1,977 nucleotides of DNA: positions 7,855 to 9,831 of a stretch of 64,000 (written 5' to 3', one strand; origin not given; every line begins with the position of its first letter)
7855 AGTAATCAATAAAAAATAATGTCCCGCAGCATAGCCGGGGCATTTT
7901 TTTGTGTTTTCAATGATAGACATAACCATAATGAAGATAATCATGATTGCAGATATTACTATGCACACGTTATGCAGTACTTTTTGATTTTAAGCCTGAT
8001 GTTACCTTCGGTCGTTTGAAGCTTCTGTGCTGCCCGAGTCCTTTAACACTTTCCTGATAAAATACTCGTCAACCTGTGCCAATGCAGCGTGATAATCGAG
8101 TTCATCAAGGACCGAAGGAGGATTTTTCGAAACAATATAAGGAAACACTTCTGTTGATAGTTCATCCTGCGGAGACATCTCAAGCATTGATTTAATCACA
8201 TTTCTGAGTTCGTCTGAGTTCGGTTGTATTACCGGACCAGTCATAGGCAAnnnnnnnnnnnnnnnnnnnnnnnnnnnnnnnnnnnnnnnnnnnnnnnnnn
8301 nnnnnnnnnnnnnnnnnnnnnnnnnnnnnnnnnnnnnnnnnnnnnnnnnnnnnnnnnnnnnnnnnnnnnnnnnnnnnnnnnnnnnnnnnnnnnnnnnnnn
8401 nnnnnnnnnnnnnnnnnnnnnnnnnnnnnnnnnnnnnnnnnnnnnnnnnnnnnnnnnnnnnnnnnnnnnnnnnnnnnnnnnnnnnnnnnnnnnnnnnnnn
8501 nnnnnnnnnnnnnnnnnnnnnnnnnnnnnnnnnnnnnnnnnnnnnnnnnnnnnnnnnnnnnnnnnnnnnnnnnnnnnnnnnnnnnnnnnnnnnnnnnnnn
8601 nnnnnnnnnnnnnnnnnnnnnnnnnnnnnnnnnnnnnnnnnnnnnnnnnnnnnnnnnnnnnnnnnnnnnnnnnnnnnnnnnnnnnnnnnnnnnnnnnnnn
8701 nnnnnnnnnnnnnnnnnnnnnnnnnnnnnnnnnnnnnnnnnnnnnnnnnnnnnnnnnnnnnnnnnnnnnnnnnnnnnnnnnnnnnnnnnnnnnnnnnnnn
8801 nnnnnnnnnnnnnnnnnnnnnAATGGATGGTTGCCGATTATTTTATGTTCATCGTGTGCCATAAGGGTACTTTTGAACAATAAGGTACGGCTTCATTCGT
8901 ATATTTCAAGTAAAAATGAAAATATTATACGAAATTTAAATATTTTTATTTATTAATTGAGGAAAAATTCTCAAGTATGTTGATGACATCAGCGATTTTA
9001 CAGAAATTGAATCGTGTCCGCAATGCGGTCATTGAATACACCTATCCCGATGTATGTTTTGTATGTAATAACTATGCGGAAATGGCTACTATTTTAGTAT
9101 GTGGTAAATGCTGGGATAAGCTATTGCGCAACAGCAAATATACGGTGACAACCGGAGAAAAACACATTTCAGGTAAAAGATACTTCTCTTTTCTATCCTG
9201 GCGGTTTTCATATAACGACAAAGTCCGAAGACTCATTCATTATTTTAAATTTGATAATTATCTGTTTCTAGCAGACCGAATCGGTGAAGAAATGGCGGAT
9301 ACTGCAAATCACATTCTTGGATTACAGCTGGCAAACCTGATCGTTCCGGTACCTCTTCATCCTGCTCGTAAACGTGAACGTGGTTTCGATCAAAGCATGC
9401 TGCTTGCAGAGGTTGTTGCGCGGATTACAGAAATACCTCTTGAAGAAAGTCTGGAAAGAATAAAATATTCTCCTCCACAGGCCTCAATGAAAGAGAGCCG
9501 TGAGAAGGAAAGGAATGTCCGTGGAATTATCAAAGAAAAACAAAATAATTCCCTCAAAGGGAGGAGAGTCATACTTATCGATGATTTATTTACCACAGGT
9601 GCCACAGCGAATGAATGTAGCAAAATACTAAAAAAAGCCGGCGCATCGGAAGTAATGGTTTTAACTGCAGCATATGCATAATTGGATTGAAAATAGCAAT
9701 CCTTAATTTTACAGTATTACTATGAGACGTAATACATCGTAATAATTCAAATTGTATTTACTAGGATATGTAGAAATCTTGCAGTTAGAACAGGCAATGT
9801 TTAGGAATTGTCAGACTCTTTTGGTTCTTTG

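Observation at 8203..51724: Three independent perfect 10-bp tandem duplications at disrupted loci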

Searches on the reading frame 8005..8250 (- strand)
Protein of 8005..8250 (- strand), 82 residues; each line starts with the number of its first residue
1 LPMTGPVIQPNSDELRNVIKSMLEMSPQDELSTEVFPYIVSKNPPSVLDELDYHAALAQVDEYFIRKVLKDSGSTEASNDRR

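Call 9: search_protein_families(library=pfam, proteins=[window:8005-8250:-], max_evalue=0.01)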
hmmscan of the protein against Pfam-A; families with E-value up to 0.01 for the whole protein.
window:8005-8250:- (82 aa): 0 families

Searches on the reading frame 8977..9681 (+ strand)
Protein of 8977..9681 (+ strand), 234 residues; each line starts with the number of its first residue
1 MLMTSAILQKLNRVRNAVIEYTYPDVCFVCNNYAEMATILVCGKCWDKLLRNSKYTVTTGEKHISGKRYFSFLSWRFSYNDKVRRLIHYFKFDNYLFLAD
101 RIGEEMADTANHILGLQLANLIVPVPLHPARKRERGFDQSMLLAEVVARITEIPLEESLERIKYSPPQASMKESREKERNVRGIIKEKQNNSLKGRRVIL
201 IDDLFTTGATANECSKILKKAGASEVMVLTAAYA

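Call 9: search_protein_families(library=pfam, proteins=[window:8977-9681:+], max_evalue=0.01)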
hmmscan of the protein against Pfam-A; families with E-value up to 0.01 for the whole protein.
window:8977-9681:+ (234 aa): 4 families
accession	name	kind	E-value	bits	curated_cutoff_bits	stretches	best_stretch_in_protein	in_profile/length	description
PF00156.33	Pribosyltran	-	8.1e-08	32.2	26.3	1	140-230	40-122/158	Phosphoribosyl transferase domain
PF18912.6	DZR_2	-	0.00023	21.3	27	1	19-49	2-31/56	Double zinc ribbon domain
PF15609.12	PRTase_2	-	0.00084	19.4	28.8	0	186-228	110-152/188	Phosphoribosyl transferase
PF14681.12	UPRTase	-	0.0039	17.1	27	1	174-229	99-156/206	Uracil phosphoribosyltransferase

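Call 10: find_encoding_contigs(protein=window:8977-9681:+, flank=10000, max_places=10)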
Protein window:8977-9681:+ (234 aa): 4 contigs read that carry it; 2 places shown.
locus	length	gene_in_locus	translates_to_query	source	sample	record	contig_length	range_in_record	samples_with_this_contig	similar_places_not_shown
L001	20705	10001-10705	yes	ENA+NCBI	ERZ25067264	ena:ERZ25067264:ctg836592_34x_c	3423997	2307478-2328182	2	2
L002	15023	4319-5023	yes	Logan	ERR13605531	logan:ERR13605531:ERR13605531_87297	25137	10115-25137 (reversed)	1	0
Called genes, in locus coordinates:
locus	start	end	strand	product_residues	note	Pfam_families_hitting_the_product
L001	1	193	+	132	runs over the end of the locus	PF07883:Cupin_2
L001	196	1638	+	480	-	PF00675:Peptidase_M16, PF05193:Peptidase_M16_C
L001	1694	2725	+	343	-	PF00742:Homoserine_dh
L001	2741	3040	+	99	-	-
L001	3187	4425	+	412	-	PF02384:N6_Mtase, PF07669:Eco57I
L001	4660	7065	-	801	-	PF02190:LON_substr_bdg, PF00004:AAA, PF07728:AAA_5, PF22667:Lon_lid, PF05362:Lon_C, PF13541:ChlI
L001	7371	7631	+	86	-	-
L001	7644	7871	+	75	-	-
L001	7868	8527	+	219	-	-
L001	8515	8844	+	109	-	-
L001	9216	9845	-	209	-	PF00158:Sigma54_activat, PF14532:Sigma54_activ_2 (weak), PF25601:AAA_lid_14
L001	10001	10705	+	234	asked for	PF00156:Pribosyltran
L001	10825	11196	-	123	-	-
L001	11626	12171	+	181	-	PF13189:Cytidylate_kin2 (faint), PF13238:AAA_18 (weak), PF01202:SKI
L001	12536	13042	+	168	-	PF02518:HATPase_c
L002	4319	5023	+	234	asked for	PF00156:Pribosyltran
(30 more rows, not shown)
